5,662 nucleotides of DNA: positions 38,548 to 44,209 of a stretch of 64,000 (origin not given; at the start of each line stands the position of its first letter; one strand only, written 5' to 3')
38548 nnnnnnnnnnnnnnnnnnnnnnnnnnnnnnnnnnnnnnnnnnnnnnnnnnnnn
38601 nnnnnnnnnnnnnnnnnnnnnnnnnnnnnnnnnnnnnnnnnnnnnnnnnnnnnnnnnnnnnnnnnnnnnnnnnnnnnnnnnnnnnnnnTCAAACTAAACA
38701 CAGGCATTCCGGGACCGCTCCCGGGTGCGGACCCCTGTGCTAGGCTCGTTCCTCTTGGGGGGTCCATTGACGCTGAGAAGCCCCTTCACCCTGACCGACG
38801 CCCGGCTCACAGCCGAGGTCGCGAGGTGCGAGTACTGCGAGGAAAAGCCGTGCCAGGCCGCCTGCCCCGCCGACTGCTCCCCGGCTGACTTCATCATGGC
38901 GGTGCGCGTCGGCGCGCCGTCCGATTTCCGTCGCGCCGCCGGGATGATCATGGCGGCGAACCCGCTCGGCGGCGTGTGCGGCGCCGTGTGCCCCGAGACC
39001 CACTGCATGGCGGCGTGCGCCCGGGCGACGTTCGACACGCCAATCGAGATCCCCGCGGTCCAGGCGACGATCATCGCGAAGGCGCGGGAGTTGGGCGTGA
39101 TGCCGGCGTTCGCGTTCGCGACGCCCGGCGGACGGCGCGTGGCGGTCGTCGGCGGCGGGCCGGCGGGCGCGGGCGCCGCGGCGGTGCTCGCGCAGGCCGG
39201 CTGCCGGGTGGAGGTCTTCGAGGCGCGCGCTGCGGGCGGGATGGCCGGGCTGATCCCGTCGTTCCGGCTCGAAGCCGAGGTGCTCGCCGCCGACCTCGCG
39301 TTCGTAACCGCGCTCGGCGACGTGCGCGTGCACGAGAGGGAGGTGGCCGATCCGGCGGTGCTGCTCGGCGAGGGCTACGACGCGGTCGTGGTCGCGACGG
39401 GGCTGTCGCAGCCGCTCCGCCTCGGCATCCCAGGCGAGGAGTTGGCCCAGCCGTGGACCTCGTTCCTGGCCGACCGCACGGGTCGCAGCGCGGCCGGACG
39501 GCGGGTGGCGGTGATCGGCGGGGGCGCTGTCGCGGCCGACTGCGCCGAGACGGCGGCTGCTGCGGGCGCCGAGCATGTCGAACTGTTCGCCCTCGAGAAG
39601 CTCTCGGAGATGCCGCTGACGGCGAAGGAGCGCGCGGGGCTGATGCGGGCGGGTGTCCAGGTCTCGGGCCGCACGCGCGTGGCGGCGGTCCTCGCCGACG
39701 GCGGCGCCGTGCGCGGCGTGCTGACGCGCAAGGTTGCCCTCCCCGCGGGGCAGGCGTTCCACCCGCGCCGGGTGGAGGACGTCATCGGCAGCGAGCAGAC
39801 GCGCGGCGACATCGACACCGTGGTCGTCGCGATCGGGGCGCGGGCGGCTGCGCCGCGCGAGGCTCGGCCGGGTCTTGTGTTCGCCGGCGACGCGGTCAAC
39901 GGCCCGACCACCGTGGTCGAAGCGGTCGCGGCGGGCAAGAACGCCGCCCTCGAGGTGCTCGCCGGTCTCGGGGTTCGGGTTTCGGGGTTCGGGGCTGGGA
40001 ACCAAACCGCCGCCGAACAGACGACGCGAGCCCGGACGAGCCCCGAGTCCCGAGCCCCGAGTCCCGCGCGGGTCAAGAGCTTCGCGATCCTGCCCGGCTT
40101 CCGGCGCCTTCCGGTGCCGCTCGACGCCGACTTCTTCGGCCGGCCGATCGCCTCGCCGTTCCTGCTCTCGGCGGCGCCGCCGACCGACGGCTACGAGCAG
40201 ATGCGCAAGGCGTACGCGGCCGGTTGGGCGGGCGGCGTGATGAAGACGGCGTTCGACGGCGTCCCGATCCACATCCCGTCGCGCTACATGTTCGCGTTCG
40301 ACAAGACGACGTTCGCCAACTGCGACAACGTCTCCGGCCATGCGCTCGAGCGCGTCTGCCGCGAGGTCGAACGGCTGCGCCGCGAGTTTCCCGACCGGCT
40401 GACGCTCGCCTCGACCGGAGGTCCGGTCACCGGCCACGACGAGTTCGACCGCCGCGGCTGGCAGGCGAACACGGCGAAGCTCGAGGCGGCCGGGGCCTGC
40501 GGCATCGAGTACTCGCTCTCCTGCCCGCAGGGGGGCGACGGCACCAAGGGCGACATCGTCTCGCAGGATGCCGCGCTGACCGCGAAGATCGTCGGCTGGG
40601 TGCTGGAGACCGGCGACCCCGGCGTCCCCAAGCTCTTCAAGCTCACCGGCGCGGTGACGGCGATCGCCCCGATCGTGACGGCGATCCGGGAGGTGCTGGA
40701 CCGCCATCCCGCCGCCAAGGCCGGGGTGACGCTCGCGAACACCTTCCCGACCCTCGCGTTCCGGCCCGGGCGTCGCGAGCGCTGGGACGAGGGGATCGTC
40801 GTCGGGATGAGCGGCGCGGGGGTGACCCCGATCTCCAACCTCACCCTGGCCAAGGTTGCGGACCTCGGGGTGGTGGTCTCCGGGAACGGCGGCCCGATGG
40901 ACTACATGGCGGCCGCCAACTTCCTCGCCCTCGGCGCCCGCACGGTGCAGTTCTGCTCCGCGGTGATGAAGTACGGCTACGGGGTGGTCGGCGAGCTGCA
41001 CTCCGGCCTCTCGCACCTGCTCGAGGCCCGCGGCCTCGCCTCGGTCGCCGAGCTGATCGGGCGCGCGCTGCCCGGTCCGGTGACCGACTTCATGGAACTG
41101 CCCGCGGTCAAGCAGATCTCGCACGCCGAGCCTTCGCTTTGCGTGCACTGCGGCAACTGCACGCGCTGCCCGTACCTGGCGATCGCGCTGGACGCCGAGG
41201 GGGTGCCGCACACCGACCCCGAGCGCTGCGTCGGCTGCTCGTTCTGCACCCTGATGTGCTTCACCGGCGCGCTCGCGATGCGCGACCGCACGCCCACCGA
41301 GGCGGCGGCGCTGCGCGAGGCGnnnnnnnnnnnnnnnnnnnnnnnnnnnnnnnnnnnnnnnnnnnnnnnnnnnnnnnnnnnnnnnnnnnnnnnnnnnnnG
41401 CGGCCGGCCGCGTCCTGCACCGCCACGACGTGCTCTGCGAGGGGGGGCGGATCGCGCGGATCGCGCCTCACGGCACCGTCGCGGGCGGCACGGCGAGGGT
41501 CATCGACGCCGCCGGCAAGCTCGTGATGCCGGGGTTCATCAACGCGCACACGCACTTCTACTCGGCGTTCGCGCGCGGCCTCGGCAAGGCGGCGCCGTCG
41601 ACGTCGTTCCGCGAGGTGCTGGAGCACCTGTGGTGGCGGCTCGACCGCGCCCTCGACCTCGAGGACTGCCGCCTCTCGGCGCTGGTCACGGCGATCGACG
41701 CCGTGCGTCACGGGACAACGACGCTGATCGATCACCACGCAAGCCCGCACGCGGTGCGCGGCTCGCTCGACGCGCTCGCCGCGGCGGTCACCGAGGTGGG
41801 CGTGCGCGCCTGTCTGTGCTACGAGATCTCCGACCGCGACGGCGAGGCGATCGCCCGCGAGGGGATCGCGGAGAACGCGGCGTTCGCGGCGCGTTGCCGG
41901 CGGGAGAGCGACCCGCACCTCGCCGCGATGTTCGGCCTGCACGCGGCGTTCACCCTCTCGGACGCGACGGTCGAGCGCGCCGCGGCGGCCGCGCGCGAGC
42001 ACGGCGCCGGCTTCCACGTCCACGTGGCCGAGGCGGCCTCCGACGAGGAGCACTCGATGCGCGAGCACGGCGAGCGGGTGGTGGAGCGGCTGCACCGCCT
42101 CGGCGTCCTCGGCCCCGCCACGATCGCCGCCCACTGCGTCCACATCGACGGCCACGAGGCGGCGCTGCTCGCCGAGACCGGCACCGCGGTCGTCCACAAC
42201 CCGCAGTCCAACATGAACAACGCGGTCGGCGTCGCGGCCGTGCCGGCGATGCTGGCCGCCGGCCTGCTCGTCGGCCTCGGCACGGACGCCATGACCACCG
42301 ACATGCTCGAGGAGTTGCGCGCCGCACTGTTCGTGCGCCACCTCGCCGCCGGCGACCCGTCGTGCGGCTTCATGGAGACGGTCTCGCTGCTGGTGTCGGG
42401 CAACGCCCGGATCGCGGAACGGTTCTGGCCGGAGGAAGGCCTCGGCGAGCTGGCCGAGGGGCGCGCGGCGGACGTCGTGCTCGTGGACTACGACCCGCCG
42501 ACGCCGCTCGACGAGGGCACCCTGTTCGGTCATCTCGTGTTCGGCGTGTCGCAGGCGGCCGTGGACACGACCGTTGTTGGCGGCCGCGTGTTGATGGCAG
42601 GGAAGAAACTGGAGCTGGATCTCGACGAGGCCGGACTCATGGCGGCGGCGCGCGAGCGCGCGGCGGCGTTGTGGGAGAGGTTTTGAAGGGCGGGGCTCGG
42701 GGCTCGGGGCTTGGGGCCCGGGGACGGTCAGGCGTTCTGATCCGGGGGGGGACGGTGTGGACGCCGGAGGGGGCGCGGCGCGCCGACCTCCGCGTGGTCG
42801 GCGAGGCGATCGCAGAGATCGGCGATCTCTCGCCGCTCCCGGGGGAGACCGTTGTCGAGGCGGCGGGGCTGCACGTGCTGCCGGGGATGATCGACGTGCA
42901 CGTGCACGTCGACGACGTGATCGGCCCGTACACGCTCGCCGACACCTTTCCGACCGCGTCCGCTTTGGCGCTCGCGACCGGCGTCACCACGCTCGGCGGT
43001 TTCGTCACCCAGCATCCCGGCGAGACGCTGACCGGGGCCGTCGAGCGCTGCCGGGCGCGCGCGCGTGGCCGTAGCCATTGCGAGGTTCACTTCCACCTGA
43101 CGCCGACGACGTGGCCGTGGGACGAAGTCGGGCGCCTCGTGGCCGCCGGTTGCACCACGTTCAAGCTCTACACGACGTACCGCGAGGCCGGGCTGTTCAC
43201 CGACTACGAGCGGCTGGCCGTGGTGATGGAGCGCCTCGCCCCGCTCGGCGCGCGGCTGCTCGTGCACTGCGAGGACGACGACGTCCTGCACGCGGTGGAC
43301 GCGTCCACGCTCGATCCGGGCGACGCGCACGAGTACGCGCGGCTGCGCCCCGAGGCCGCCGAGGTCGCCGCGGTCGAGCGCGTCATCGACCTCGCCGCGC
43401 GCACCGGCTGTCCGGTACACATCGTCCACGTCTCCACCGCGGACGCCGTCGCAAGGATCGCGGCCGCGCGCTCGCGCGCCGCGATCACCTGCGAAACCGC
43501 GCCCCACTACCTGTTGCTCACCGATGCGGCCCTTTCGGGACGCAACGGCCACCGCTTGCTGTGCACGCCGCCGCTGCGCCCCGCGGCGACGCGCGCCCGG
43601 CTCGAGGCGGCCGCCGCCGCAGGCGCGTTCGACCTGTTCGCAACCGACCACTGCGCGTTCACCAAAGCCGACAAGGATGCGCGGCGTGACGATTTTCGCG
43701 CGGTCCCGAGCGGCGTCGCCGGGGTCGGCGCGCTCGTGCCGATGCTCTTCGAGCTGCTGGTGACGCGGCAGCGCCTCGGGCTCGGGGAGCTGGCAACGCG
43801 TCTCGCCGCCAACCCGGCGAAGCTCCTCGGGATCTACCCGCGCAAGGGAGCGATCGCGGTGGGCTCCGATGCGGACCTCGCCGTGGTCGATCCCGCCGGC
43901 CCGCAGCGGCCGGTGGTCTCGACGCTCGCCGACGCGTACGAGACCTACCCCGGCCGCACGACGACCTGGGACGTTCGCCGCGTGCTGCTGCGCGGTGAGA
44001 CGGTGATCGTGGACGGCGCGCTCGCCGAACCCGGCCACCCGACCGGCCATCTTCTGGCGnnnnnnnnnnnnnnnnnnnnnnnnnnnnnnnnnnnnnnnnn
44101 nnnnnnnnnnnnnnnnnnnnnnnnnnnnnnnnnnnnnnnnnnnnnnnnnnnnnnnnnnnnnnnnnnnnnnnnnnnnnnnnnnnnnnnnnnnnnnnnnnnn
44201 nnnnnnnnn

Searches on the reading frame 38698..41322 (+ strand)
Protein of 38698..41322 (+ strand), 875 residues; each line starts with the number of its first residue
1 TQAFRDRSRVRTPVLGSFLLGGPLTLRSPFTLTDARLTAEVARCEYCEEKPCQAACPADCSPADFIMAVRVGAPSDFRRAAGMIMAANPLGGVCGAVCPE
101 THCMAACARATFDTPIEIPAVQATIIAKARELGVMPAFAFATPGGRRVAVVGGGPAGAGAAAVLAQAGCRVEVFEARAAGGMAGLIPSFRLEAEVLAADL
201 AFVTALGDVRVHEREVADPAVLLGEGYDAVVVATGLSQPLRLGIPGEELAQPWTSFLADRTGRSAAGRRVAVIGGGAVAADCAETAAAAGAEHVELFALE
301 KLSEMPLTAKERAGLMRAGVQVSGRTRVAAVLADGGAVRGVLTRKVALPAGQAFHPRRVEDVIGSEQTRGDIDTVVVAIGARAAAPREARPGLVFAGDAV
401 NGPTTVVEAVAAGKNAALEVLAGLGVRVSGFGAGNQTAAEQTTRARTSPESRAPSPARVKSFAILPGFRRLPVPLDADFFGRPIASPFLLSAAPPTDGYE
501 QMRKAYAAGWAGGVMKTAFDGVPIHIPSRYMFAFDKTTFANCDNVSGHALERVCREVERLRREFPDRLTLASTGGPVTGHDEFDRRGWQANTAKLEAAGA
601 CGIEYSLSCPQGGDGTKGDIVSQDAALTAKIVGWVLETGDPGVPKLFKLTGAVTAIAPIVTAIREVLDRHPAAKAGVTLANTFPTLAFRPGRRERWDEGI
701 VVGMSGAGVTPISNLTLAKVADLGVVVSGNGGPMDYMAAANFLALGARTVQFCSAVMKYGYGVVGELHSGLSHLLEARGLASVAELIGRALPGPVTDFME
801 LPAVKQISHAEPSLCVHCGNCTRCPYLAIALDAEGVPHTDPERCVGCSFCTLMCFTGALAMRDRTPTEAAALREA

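Call 33: search_protein_families(library=pfam, proteins=[window:38698-41322:+], max_evalue=0.00001)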
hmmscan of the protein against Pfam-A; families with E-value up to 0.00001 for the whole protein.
window:38698-41322:+ (875 aa): 5 families
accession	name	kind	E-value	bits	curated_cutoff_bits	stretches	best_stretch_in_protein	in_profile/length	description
PF07992.20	Pyr_redox_2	-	6.7e-18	65.6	26.1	1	147-384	2-240/291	Pyridine nucleotide-disulphide oxidoreductase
PF14691.11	Fer4_20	-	8.1e-17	61.5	25.8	1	33-131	13-110/113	Dihydroprymidine dehydrogenase domain II, 4Fe-4S cluster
PF13738.12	Pyr_redox_3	-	1.6e-07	31.3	30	0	229-292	127-189/305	Pyridine nucleotide-disulphide oxidoreductase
PF13241.12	NAD_binding_7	-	7.9e-07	30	22.1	0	143-216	5-55/104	Putative NAD(P)-binding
PF13450.12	NAD_binding_8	-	9.7e-06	26.2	21.9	0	150-181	1-32/68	NAD(P)-binding Rossmann-like domain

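Call 38: search_protein_families(library=ncbifam, proteins=[window:38698-41322:+], max_evalue=0.00001)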
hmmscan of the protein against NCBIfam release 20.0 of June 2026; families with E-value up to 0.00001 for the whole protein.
window:38698-41322:+ (875 aa): 25 families
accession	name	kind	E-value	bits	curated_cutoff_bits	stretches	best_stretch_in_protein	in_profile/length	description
NF009410.0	PRK12771.1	subfamily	3.3e-56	191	516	1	46-382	44-381/566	NAD(P)-binding protein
NF006183.0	PRK08318.1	equivalog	1.7e-54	185.2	335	1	475-864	4-400/422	NAD-dependent dihydropyrimidine dehydrogenase subunit PreA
NF009454.0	PRK12814.1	equivalog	2.6e-39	135.1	916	1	44-393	97-447/657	putative NADPH-dependent glutamate synthase small subunit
TIGR01316.1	gltA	equivalog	4.7e-37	127.8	471.75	1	38-383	22-387/449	NADPH-dependent glutamate synthase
TIGR03315.1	Se_ygfK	equivalog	8.3e-36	122.8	835.3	1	47-422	442-837/1012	putative selenate reductase subunit YgfK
NF009414.0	PRK12778.1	equivalog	2e-35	122.2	1103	1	34-382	321-685/752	bifunctional dihydroorotate dehydrogenase B NAD binding subunit/NADPH-dependent glutamate synthase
NF010590.0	PRK13984.1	equivalog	2.2e-35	121.9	946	1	38-381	186-541/611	putative oxidoreductase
TIGR01318.1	gltD_gamma_fam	subfamily_domain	1.4e-32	112.9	482.95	1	35-385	33-400/467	glutamate synthase, small subunit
NF009451.0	PRK12809.1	equivalog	1.4e-29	102.8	1154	1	33-383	199-567/639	formate-dependent uric acid utilization protein YgfT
NF009408.0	PRK12769.1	equivalog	6.7e-29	100.5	1003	1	34-382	217-583/659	formate-dependent uric acid utilization protein AegA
TIGR01317.1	GOGAT_sm_gam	subfamily_domain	5.3e-28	98.1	447.7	1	31-299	31-315/485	glutamate synthase small subunit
NF009413.0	PRK12775.1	equivalog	5.8e-25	87.3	1895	1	39-385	328-688/1006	putative trifunctional 2-polyprenylphenol hydroxylase/glutamate synthase subunit beta/ferritin domain-containing protein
NF009409.0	PRK12770.1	subfamily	6.8e-24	84.6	343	1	143-388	16-292/360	putative glutamate synthase subunit beta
NF045663.1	diclust_near_Sec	equivalog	1.3e-19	69.8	530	1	40-237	8-200/759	pyridine nucleotide-disulfide oxidoreductase/dicluster-binding protein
NF045599.1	bili_reduct_long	exception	2e-16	59.4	750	1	146-419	382-640/641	bilirubin reductase, long form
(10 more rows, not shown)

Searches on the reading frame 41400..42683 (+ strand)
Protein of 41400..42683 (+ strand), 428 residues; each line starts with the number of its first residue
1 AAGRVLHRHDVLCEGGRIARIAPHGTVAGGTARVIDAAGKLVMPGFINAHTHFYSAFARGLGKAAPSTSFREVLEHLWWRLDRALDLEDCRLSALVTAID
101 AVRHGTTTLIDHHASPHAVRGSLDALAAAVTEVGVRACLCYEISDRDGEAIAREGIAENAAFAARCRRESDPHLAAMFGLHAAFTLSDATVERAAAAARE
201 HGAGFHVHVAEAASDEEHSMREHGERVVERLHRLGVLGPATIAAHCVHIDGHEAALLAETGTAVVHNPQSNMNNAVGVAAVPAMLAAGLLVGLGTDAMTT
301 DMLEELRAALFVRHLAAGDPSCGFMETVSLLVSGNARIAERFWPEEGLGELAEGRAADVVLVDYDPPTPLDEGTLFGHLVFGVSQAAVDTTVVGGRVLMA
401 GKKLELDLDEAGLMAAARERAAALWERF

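Call 38: search_protein_families(library=ncbifam, proteins=[window:41400-42683:+], max_evalue=0.00001)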
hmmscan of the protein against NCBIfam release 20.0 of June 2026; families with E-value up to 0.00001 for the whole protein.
window:41400-42683:+ (428 aa): 41 families (the best 25 are shown)
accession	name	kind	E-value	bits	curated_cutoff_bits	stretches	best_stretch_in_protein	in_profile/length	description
NF005540.0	PRK07203.1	equivalog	3.2e-152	507.2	444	1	5-428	18-442/444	putative aminohydrolase SsnA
TIGR03314.1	Se_ssnA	subfamily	2.8e-146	487.8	455.5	1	14-428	26-441/441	putative selenium metabolism protein SsnA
NF004701.0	PRK06038.1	equivalog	2.9e-66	224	609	1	7-427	22-429/432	N-ethylammeline chlorohydrolase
NF006252.0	PRK08393.1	equivalog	3e-57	194.6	617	1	7-416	19-415/424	N-ethylammeline chlorohydrolase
NF005557.0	PRK07228.1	equivalog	1.3e-56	192.2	522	1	4-426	17-439/445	5'-deoxyadenosine deaminase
NF006055.0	PRK08203.1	equivalog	5.2e-56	190.1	532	1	4-426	22-452/455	8-oxoguanine deaminase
NF006549.0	PRK09045.1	equivalog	1.6e-55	188.5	540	1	2-419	23-434/444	TRZ/ATZ family hydrolase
NF004995.0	PRK06380.1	subfamily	2.1e-46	158.8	567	1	4-405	17-406/418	metal-dependent hydrolase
NF012037.0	PRK15493.1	equivalog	5.5e-40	137.5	779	1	33-409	48-420/435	bifunctional S-methyl-5'-thioadenosine deaminase/S-adenosylhomocysteine deaminase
NF006056.0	PRK08204.1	subfamily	6.7e-40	137.2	391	1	6-412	22-430/449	hypothetical protein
NF009059.0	PRK12393.1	equivalog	1.9e-35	122.4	543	1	8-424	28-455/460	amidohydrolase family protein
NF005211.0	PRK06687.1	equivalog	7.3e-35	120.5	703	1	31-406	45-417/419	TRZ/ATZ family protein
NF006681.0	PRK09229.1-2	equivalog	3e-30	105.4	362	1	4-412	17-438/451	formimidoylglutamate deiminase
TIGR02967.1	guan_deamin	equivalog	1.1e-26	93.8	375.4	1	11-365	9-363/401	guanine deaminase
NF004801.0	PRK06151.1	subfamily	4.6e-25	88.4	416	1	10-427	26-465/491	chlorohydrolase family protein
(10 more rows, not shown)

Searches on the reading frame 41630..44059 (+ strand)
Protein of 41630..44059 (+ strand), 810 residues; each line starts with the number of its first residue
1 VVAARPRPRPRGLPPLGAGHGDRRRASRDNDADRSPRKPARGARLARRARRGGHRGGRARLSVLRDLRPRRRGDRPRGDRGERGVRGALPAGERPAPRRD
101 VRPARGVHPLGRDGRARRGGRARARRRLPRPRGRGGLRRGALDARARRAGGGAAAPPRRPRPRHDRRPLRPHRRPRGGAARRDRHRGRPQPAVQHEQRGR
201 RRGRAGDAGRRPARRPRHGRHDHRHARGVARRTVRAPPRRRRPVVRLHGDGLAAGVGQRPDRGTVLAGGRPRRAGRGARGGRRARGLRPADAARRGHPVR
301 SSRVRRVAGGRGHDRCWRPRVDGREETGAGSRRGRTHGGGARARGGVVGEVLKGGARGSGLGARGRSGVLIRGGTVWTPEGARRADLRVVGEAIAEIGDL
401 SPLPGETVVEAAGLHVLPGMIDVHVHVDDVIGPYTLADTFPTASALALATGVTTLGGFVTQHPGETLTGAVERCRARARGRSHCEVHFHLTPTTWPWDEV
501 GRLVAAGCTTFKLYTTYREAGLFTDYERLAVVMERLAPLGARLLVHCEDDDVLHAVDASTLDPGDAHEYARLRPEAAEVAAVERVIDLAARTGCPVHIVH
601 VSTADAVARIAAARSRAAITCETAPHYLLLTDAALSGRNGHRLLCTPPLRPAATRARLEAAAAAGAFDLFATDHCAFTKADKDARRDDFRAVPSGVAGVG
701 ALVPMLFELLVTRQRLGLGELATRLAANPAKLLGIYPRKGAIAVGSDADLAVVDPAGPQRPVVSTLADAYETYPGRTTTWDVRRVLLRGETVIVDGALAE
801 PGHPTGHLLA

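Call 33: search_protein_families(library=pfam, proteins=[window:41630-44059:+], max_evalue=0.00001)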
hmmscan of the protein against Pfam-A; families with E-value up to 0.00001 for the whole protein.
window:41630-44059:+ (810 aa): 2 families
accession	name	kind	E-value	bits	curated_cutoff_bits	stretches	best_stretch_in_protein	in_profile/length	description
PF01979.26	Amidohydro_1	-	6.4e-17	62.3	25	1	416-789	2-342/345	Amidohydrolase family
PF07969.17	Amidohydro_3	-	6.4e-11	42.8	29.7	1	518-792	254-471/472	Amidohydrolase family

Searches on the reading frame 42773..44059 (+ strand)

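Call 38: search_protein_families(library=ncbifam, proteins=[window:42773-44059:+], max_evalue=0.00001)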
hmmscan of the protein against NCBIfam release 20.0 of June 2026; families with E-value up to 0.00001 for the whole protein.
window:42773-44059:+ (429 aa): 39 families (the best 25 are shown)
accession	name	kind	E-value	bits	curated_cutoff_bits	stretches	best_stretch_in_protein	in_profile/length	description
TIGR02033.1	D-hydantoinase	equivalog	6.7e-90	302.2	393.25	1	2-417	15-442/454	dihydropyrimidinase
NF009941.0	PRK13404.1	subfamily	2.4e-77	260.6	647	1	3-418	21-450/478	dihydropyrimidinase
TIGR03178.1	allantoinase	equivalog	2.6e-71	240.7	357.85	1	2-428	16-439/441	allantoinase AllB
NF004839.0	PRK06189.1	equivalog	2e-65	221.2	631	1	2-418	19-437/451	allantoinase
NF002668.0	PRK02382.1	equivalog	1e-60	205.7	452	1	2-379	12-377/436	dihydroorotase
TIGR00857.1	pyrC_multi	subfamily_domain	9.9e-58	196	279.05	1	3-375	5-370/412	dihydroorotase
NF006559.0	PRK09060.1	equivalog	1.9e-56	191.2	482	1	3-421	22-431/444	dihydroorotase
NF058539.1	ergo_uti2_ErtD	equivalog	6.1e-48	163.8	650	1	8-412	23-430/449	hydantoin-5-propionate amidohydrolase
NF058538.1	ergo_util_ErtD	equivalog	4.1e-47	161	600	1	8-421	23-439/446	hydantoin-5-propionate amidohydrolase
NF005960.0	PRK08044.1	equivalog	1.4e-43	149.3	688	1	3-411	20-432/453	allantoinase AllB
NF005751.0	PRK07575.1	equivalog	1.6e-39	135.6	529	1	3-376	21-382/440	dihydroorotase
NF006836.0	PRK09357.1-1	equivalog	1.1e-37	129.8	538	2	193-418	206-430/432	dihydroorotase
NF006688.0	PRK09236.1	equivalog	1.2e-37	129.8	535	1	3-379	19-391/444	dihydroorotase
NF006837.0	PRK09357.1-2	equivalog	9.4e-36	123.3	575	1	3-373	18-381/428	dihydroorotase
NF006844.0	PRK09357.2-5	equivalog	1.6e-35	122.9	701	1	18-375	37-381/422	dihydroorotase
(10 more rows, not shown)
